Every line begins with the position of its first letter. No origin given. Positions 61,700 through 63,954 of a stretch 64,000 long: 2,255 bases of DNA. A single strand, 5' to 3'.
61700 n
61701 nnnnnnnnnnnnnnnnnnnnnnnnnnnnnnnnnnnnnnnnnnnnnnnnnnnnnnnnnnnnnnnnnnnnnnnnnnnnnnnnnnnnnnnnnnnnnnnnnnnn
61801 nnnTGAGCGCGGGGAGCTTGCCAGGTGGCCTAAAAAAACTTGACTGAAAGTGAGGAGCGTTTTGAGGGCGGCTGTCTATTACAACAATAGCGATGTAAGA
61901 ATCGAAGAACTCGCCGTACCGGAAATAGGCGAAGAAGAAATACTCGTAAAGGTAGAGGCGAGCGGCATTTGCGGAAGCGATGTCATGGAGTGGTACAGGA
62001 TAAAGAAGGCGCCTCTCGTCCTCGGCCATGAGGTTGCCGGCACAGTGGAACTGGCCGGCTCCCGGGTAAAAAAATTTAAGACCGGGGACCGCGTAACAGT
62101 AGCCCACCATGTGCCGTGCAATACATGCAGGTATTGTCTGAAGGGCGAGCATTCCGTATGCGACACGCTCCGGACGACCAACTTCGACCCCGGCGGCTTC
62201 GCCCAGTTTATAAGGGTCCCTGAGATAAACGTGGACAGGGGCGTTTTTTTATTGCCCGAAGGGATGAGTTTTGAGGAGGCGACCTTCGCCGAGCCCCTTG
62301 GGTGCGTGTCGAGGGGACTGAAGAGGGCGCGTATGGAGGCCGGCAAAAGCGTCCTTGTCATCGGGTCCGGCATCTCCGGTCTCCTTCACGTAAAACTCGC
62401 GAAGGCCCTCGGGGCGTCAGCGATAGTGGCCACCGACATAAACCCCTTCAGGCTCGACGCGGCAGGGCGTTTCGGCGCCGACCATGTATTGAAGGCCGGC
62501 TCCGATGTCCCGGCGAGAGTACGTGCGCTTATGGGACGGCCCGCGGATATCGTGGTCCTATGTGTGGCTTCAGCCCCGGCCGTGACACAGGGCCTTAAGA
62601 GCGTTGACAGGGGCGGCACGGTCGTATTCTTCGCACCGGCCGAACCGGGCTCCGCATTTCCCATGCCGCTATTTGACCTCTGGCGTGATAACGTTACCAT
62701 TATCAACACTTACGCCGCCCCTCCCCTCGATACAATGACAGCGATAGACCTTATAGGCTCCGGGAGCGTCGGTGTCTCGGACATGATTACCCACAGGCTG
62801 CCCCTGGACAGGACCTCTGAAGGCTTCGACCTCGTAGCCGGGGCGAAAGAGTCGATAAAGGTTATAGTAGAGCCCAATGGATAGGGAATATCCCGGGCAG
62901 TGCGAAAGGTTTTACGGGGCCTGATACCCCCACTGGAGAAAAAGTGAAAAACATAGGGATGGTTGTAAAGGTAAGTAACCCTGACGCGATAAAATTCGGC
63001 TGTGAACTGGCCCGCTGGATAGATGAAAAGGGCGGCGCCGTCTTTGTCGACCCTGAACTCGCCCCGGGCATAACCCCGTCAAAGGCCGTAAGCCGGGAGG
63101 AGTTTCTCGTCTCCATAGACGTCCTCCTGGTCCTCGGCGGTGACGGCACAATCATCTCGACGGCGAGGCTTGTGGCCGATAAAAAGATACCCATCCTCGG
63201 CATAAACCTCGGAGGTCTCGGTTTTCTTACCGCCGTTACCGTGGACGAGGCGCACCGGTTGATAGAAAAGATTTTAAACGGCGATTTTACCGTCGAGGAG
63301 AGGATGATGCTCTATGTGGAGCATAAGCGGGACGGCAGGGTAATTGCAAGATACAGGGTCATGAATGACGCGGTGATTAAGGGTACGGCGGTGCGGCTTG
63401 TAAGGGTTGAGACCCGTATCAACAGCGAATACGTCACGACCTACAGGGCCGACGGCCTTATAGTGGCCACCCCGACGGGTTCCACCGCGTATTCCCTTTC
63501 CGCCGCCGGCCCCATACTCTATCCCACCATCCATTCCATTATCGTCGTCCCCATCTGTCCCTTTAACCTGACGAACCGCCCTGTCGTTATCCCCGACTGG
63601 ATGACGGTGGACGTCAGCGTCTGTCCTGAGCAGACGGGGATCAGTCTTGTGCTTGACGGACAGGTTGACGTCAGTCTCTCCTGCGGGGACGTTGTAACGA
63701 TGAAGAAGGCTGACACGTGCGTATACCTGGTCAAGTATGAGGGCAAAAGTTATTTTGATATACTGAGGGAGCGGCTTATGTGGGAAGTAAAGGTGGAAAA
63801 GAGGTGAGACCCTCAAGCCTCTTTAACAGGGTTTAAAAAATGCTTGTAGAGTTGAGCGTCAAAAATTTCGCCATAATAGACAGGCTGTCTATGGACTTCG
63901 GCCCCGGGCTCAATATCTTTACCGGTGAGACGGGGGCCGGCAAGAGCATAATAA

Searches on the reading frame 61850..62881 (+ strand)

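Call 43: search_protein_families(library=pfam, proteins=[window:61850-62881:+], max_evalue=0.00001)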
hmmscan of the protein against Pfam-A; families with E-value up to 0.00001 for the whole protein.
window:61850-62881:+ (344 aa): 3 families
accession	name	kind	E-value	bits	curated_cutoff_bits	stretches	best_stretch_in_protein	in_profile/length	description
PF08240.17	ADH_N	-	3.9e-27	95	23.5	1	27-127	1-98/104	Alcohol dehydrogenase GroES-like domain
PF00107.32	ADH_zinc_N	-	7e-23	81.4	31.8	1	177-302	3-127/129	Zinc-binding dehydrogenase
PF16912.11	Glu_dehyd_C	-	2.2e-06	27.7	34.9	1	164-341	30-210/211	Glucose dehydrogenase C-terminus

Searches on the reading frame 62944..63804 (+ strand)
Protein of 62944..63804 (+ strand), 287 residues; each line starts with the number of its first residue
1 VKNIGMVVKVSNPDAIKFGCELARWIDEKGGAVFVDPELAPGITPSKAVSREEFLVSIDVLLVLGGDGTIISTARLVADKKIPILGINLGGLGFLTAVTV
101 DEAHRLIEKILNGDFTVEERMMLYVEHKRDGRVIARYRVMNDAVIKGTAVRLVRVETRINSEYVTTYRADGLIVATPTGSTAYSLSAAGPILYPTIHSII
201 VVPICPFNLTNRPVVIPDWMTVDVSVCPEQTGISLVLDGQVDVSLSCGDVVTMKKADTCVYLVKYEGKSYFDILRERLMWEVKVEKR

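Call 43: search_protein_families(library=pfam, proteins=[window:62944-63804:+], max_evalue=0.00001)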
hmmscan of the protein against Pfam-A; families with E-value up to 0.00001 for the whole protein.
window:62944-63804:+ (287 aa): 2 families
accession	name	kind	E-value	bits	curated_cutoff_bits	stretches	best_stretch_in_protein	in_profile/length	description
PF20143.4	NAD_kinase_C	-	8.1e-31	106.8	23.7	1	144-264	6-125/126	ATP-NAD kinase C-terminal domain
PF01513.26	NAD_kinase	-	1.9e-19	70.7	25.5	1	4-115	1-130/130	ATP-NAD kinase N-terminal domain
